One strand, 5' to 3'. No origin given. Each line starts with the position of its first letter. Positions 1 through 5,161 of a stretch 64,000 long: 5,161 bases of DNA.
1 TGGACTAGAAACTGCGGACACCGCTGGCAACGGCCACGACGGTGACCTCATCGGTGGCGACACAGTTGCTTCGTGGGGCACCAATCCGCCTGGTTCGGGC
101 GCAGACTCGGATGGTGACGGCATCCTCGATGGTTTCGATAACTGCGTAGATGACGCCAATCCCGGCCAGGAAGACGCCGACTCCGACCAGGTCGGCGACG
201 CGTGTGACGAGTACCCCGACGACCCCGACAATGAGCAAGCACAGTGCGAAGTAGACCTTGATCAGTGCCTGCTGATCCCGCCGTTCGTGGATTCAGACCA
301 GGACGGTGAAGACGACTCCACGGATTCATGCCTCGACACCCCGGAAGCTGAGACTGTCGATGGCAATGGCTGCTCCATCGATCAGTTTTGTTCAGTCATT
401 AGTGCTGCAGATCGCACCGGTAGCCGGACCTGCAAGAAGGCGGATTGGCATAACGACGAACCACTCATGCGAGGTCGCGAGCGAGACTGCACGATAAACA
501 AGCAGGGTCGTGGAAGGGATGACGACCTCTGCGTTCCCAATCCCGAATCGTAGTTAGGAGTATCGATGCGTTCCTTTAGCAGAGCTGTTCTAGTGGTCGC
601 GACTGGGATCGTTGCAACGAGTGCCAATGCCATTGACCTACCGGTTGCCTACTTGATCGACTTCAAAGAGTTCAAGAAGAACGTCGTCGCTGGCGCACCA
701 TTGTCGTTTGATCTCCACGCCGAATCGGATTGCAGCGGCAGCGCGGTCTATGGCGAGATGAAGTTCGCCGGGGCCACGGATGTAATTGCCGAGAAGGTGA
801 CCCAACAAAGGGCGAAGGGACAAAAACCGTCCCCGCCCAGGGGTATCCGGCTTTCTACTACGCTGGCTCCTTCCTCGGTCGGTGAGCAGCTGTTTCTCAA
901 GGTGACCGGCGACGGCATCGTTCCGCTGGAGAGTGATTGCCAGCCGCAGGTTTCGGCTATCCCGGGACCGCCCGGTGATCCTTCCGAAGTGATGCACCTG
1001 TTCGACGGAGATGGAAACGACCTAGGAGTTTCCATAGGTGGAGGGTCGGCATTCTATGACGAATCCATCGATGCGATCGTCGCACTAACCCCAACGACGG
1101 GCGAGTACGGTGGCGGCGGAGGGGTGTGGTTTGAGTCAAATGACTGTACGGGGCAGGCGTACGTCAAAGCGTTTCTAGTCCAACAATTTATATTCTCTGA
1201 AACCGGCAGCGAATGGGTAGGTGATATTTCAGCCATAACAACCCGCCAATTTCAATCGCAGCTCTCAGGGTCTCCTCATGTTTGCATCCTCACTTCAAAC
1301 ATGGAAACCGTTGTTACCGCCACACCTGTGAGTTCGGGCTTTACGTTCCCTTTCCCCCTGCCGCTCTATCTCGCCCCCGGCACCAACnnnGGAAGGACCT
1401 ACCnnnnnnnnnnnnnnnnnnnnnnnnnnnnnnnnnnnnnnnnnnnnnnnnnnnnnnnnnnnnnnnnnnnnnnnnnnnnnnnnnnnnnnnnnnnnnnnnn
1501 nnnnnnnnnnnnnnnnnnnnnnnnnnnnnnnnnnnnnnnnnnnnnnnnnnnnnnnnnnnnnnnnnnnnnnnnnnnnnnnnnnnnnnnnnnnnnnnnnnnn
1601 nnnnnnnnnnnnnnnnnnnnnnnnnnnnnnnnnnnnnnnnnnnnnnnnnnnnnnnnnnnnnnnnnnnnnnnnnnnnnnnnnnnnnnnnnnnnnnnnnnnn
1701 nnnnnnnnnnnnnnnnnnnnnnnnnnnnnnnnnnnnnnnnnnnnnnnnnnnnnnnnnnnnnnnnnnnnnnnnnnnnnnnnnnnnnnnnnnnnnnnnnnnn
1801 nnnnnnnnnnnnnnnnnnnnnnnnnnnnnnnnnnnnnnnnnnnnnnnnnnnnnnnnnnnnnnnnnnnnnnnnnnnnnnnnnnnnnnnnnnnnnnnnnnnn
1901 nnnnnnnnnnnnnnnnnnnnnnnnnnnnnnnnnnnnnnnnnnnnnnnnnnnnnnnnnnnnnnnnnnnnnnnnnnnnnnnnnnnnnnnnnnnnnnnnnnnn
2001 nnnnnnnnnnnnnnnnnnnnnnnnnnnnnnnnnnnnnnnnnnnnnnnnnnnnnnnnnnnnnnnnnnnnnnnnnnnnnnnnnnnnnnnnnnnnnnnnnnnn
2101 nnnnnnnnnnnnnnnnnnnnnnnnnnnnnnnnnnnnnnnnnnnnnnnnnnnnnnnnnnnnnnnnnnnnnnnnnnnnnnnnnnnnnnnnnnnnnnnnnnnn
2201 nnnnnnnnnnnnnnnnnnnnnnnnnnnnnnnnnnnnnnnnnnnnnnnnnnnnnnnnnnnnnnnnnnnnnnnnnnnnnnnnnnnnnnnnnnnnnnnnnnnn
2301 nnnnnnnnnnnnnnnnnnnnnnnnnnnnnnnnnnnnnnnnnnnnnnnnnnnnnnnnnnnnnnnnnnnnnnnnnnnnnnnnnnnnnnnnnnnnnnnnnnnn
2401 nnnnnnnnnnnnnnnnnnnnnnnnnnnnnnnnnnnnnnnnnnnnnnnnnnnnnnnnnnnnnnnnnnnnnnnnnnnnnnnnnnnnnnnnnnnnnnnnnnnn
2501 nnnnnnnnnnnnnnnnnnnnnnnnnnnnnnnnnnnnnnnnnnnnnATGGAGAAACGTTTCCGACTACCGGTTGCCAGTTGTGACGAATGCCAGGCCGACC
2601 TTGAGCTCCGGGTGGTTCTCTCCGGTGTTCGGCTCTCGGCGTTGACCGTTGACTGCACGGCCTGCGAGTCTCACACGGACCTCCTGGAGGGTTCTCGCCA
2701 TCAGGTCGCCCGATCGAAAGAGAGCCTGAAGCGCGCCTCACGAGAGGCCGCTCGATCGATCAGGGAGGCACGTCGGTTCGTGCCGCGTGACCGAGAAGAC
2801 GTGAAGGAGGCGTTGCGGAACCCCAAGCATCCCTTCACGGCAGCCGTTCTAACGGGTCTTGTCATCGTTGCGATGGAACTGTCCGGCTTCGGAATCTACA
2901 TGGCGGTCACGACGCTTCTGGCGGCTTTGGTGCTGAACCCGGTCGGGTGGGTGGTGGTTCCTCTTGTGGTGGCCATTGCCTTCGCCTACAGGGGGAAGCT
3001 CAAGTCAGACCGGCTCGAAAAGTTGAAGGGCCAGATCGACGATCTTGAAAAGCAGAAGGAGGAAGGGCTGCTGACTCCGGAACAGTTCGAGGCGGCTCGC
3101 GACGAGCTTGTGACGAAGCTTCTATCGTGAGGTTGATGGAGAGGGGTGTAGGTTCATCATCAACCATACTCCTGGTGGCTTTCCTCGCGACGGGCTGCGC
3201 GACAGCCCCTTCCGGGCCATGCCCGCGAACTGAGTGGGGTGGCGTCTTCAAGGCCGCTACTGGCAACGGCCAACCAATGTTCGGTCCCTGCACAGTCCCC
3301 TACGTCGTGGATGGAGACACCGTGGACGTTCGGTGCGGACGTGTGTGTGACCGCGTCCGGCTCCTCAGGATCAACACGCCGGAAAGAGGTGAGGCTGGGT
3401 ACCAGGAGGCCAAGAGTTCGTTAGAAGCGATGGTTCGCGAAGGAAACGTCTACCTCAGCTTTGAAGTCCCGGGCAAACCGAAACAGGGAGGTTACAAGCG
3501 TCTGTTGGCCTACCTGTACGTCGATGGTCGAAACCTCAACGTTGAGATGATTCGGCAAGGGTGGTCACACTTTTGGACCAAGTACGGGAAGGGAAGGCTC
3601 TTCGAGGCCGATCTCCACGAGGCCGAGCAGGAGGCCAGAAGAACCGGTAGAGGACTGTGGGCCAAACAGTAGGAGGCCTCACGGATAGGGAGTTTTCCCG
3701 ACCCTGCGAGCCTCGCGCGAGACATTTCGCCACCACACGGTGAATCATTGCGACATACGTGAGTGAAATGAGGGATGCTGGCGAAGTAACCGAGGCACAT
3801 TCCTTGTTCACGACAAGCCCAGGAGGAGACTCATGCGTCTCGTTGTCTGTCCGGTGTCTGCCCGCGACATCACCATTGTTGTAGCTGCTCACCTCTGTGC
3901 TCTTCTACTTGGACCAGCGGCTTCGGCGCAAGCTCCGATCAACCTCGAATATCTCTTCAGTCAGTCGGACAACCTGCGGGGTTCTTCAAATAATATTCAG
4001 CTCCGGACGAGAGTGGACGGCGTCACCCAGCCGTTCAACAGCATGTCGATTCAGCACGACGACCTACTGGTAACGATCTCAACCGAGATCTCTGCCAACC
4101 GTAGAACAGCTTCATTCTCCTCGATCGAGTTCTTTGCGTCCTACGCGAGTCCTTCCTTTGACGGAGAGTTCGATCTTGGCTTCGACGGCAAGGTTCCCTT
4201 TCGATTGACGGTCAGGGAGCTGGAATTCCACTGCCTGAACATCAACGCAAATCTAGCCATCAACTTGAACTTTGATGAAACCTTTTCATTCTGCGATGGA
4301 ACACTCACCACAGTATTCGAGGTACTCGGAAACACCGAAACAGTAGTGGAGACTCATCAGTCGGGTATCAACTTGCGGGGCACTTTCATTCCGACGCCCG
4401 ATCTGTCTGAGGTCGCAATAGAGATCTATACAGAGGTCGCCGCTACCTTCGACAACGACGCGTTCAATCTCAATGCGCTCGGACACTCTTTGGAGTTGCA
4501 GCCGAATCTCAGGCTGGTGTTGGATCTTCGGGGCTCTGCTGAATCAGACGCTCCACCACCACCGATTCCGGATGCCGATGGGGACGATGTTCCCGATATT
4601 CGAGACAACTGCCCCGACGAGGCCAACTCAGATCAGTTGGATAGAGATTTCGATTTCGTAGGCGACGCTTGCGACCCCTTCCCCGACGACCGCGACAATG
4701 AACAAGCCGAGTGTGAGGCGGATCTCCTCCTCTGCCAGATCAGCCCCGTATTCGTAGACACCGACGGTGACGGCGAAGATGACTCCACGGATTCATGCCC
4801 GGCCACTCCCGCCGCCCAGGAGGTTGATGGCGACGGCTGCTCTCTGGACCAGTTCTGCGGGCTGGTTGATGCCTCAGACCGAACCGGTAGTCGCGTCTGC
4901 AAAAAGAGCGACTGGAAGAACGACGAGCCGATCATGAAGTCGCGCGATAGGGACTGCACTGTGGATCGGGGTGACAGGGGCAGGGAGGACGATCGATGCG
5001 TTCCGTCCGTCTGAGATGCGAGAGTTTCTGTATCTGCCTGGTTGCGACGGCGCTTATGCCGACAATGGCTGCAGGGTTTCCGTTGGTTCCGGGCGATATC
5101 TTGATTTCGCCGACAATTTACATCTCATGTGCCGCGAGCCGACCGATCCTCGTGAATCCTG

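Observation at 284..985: Repeated 'hinge': conserved A C-terminal module, 12-nt spacer and conserved B N-domain, with unrelated outer ends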

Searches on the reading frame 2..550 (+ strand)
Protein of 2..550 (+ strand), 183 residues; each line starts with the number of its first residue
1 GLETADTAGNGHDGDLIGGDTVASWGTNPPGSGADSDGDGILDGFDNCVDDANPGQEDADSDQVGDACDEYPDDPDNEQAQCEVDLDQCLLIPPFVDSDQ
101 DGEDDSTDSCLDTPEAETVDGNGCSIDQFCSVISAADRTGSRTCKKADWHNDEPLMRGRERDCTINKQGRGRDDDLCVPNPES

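Call 7: search_protein_families(library=pfam, max_evalue=0.1, proteins=[window:2-550:+])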
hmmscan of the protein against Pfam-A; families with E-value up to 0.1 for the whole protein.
window:2-550:+ (183 aa): 1 family
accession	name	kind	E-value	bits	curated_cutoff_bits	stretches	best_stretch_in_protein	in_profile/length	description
PF02412.23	TSP_3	-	0.007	16.5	25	1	34-56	14-36/36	Thrombospondin type 3 repeat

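Call 8: search_protein_families(library=ncbifam, max_evalue=0.1, proteins=[window:2-550:+])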
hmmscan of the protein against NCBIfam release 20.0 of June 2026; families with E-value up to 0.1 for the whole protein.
window:2-550:+ (183 aa): 3 families
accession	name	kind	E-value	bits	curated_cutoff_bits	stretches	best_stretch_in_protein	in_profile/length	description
NF045500.1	Omp28_seleno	equivalog_domain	4.7e-08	32.8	200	1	34-70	273-309/377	Omp28-related selenoprotein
NF047638.1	throspo3_MtsC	equivalog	1.2e-05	24.4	350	1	35-132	66-160/428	cell-cell cohesion MYXO-CTERM protein MtsC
NF053612.1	anchor_PA1041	equivalog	0.0077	16.2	250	1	97-133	77-113/236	PA1041 family peptidoglycan-binding anchor lipoprotein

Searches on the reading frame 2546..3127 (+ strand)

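Call 30: search_protein_families(library=pfam, max_evalue=0.01, proteins=[window:2546-3127:+])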
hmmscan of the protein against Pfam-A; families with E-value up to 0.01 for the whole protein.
window:2546-3127:+ (194 aa): 2 families
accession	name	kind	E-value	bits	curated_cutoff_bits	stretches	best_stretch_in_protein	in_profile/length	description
PF09851.14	SHOCT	-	0.0047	17.1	27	1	163-188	2-27/28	Short C-terminal domain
PF05120.17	GvpG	-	0.0085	16.7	30.6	0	155-192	28-65/67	Gas vesicle protein G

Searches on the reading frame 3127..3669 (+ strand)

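Call 30: search_protein_families(library=pfam, max_evalue=0.01, proteins=[window:3127-3669:+])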
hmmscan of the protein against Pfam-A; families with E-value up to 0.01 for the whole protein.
window:3127-3669:+ (181 aa): 1 family
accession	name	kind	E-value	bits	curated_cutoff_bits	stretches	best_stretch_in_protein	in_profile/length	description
PF00565.23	SNase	-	7.2e-14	52.6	21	1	76-179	1-106/107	Staphylococcal nuclease homologue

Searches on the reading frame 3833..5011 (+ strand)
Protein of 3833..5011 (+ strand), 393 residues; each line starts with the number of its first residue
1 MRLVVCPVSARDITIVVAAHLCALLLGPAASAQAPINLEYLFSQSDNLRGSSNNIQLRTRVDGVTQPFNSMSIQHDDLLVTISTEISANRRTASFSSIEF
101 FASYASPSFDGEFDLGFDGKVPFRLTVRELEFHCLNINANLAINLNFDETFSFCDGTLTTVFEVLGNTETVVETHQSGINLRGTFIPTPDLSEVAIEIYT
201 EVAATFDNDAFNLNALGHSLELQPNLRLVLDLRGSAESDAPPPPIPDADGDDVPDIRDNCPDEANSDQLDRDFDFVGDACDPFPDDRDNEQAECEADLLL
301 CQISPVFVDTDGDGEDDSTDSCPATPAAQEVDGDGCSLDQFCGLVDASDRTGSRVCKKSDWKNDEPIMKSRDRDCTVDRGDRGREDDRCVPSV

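Call 7: search_protein_families(library=pfam, max_evalue=0.1, proteins=[window:3833-5011:+])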
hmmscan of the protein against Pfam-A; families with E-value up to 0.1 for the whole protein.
window:3833-5011:+ (393 aa): 1 family
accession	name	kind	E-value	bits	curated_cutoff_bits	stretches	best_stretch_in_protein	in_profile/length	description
PF02412.23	TSP_3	-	0.0013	18.8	25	2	247-268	15-36/36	Thrombospondin type 3 repeat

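Call 8: search_protein_families(library=ncbifam, max_evalue=0.1, proteins=[window:3833-5011:+])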
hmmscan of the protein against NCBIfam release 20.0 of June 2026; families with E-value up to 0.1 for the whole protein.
window:3833-5011:+ (393 aa): 3 families
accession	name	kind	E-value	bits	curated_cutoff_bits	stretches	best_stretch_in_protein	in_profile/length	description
NF047638.1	throspo3_MtsC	equivalog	4.9e-07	29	350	1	247-381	66-198/428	cell-cell cohesion MYXO-CTERM protein MtsC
NF045500.1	Omp28_seleno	equivalog_domain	4.6e-05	22.9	200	1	246-282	273-309/377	Omp28-related selenoprotein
NF053612.1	anchor_PA1041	equivalog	0.0029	17.6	250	1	309-341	77-109/236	PA1041 family peptidoglycan-binding anchor lipoprotein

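Call 20: list_cluster_members(proteins=[P0001, P0002, P0004, window:3833-5011:+, window:16388-17680:+])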
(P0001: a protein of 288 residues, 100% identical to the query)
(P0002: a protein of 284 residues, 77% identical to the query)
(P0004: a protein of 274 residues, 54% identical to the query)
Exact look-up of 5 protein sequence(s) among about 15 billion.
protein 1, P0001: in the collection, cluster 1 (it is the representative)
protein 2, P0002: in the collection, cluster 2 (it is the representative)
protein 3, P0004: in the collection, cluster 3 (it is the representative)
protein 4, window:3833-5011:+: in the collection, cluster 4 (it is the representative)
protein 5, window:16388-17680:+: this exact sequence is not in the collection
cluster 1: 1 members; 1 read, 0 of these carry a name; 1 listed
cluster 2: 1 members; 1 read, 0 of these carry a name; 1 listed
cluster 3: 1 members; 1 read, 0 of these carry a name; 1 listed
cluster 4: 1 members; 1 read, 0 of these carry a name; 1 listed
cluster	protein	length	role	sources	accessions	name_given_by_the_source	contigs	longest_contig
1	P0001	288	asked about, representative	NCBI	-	-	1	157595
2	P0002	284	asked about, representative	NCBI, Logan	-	-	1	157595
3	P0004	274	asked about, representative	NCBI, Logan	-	-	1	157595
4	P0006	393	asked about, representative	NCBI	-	-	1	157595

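Call 62: search_protein_families(library=phrogs, max_evalue=0.01, proteins=[window:3833-5011:+])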
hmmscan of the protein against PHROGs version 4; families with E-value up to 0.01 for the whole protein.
window:3833-5011:+ (393 aa): 0 families

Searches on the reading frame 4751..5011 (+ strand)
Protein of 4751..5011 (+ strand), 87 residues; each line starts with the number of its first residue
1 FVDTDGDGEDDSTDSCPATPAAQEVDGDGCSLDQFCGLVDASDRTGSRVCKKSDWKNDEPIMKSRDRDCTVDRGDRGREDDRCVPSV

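Call 22: find_homologous_proteins(query=window:4751-5011:+)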
Query window:4751-5011:+ (87 aa): 4 proteins with E <= 0.001 among 4 candidates.
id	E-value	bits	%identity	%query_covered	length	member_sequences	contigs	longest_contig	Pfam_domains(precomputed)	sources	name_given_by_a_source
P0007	2.3e-29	119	64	97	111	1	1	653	-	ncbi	-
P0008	2.3e-20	91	65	75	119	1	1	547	-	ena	-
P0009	2.6e-20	90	74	62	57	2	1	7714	-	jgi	jgi:hypothetical protein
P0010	1.1e-15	76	71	56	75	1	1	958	-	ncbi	-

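Call 24: find_encoding_contigs(protein=P0009, flank=10000)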
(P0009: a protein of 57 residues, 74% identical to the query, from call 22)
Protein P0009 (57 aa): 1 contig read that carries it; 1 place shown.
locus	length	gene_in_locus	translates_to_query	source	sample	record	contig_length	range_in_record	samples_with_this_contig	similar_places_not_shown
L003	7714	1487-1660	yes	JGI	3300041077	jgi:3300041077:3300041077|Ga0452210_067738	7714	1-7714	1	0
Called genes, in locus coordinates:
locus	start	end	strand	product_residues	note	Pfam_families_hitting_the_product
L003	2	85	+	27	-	?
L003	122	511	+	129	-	-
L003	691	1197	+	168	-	-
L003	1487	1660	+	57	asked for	-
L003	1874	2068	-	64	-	-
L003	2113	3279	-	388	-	-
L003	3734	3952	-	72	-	-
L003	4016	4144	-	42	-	-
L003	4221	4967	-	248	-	PF13229:Beta_helix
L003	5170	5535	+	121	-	-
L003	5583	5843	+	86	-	-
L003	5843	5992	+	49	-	-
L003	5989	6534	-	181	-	-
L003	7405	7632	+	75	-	-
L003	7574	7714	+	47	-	?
